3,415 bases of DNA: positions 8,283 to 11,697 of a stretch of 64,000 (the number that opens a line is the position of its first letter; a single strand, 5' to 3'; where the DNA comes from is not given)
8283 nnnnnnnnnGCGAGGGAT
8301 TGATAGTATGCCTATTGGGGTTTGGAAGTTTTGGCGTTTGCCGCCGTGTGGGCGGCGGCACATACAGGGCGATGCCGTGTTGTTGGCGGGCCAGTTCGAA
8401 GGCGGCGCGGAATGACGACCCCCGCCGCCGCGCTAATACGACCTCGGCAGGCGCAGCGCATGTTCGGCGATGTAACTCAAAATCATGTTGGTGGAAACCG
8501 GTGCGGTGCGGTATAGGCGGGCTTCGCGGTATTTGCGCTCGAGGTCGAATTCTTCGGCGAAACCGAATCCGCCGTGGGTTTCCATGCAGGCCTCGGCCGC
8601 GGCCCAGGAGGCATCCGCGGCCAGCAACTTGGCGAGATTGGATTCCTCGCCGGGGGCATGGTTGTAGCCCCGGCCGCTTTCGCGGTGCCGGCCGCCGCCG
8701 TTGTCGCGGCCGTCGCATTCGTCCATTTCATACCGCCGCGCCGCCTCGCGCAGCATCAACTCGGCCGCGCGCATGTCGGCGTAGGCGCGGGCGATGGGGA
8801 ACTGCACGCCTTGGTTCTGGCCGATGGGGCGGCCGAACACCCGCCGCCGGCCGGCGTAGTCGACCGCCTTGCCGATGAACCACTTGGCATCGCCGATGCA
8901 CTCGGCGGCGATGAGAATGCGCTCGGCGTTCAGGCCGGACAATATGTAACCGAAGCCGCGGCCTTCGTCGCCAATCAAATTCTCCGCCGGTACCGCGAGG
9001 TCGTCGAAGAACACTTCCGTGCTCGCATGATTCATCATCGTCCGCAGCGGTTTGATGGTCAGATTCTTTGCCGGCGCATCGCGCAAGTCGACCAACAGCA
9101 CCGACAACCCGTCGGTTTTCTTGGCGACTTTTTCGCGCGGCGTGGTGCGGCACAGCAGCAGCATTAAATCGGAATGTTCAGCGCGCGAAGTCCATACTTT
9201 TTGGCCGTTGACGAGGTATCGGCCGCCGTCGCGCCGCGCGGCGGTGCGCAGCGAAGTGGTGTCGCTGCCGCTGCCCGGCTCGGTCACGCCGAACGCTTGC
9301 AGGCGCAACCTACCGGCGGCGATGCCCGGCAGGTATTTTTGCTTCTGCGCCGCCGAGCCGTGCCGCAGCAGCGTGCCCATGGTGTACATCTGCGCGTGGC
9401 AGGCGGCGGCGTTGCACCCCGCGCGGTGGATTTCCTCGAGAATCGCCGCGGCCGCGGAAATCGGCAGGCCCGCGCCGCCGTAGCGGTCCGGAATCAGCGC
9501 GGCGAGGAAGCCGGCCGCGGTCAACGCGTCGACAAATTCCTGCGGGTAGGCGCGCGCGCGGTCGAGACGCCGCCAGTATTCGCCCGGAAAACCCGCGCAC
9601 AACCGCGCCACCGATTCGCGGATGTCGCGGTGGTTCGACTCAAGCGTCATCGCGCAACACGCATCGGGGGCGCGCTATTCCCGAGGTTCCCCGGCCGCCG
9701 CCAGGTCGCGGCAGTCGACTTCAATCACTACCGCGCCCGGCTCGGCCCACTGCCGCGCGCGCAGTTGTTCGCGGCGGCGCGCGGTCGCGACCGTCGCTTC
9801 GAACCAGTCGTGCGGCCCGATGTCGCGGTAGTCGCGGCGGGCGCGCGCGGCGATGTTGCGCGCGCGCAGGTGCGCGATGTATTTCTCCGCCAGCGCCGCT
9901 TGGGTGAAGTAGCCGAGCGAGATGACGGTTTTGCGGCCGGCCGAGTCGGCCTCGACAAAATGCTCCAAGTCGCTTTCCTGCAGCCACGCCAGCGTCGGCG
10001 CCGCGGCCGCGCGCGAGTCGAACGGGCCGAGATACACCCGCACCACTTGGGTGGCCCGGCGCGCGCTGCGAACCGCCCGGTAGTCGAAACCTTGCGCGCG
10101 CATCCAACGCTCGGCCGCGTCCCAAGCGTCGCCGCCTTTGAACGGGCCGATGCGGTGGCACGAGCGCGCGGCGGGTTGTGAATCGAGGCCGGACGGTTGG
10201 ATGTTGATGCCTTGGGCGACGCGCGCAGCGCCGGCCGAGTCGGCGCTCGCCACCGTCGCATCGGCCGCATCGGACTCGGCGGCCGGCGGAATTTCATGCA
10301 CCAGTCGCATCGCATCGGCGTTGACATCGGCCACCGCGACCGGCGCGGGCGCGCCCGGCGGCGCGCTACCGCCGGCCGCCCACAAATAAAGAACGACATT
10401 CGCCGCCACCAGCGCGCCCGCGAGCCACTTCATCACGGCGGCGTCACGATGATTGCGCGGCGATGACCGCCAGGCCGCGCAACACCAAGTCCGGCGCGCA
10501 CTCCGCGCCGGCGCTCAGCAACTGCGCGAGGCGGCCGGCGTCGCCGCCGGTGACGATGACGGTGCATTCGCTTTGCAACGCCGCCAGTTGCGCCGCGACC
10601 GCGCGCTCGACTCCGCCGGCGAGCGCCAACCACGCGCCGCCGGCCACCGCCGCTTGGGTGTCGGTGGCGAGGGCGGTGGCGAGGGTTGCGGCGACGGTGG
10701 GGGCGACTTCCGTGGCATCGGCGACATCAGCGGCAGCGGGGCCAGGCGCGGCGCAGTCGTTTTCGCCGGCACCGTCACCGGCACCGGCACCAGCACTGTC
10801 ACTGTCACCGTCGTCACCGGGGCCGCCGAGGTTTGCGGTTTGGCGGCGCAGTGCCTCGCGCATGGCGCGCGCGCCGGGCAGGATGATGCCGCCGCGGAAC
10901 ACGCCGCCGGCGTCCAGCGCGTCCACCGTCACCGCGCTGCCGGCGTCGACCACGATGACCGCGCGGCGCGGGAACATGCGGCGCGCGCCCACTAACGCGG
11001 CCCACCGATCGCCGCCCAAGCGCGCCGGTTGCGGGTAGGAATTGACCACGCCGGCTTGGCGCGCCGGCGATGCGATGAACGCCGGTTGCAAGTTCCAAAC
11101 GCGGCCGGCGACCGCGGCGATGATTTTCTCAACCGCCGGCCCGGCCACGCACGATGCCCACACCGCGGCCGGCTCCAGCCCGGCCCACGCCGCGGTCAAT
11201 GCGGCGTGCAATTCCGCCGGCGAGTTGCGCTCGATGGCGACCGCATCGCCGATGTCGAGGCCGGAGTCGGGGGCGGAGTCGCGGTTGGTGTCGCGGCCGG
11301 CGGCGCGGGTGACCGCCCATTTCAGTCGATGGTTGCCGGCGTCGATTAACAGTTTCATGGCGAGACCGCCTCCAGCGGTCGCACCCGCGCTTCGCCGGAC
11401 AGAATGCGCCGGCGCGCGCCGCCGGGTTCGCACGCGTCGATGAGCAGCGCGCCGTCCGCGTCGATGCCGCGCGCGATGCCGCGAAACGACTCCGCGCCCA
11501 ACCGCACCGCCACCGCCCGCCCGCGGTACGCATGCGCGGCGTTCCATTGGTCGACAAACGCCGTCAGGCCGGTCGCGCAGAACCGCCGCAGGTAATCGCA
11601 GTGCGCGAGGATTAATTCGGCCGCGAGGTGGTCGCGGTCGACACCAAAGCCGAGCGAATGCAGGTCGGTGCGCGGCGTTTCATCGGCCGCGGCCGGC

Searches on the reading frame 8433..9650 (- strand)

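Call 77: search_protein_families(library=pfam, proteins=[window:8433-9650:-], max_evalue=0.001)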
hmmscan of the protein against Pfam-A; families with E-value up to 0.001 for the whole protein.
window:8433-9650:- (405 aa): 4 families
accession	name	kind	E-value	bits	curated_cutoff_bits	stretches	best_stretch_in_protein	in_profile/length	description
PF00441.29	Acyl-CoA_dh_1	-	1.3e-30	107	22.4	1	230-398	1-149/150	Acyl-CoA dehydrogenase, C-terminal domain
PF02771.21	Acyl-CoA_dh_N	-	1.4e-22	80.6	22.9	1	6-113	3-112/113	Acyl-CoA dehydrogenase, N-terminal domain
PF02770.24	Acyl-CoA_dh_M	-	1.4e-21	76.9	33.3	1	119-217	1-96/97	Acyl-CoA dehydrogenase, middle domain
PF08028.16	Acyl-CoA_dh_2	-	3.6e-15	56.9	22.7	1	246-379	2-125/134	Acyl-CoA dehydrogenase, C-terminal domain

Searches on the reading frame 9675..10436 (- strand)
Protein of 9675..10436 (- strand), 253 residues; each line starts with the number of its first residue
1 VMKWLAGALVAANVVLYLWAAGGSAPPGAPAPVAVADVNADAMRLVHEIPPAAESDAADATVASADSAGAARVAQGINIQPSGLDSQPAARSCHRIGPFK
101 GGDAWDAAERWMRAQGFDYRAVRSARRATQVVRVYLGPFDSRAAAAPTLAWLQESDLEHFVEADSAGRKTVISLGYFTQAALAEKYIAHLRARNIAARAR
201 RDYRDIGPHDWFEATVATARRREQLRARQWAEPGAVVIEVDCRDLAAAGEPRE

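Call 77: search_protein_families(library=pfam, proteins=[window:9675-10436:-], max_evalue=0.001)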
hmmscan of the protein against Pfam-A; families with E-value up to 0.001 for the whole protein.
window:9675-10436:- (253 aa): 1 family
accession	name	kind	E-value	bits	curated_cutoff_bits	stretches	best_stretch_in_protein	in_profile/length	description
PF05036.18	SPOR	-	2.1e-07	31.6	21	1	96-153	9-65/76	SPOR domain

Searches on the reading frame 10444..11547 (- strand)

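Call 77: search_protein_families(library=pfam, proteins=[window:10444-11547:-], max_evalue=0.001)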
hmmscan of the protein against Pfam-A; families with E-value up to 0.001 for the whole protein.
window:10444-11547:- (367 aa): 1 family
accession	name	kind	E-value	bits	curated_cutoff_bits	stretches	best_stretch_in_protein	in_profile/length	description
PF03309.20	Pan_kinase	-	3.5e-37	128.7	24.7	1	66-240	2-167/205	Type III pantothenate kinase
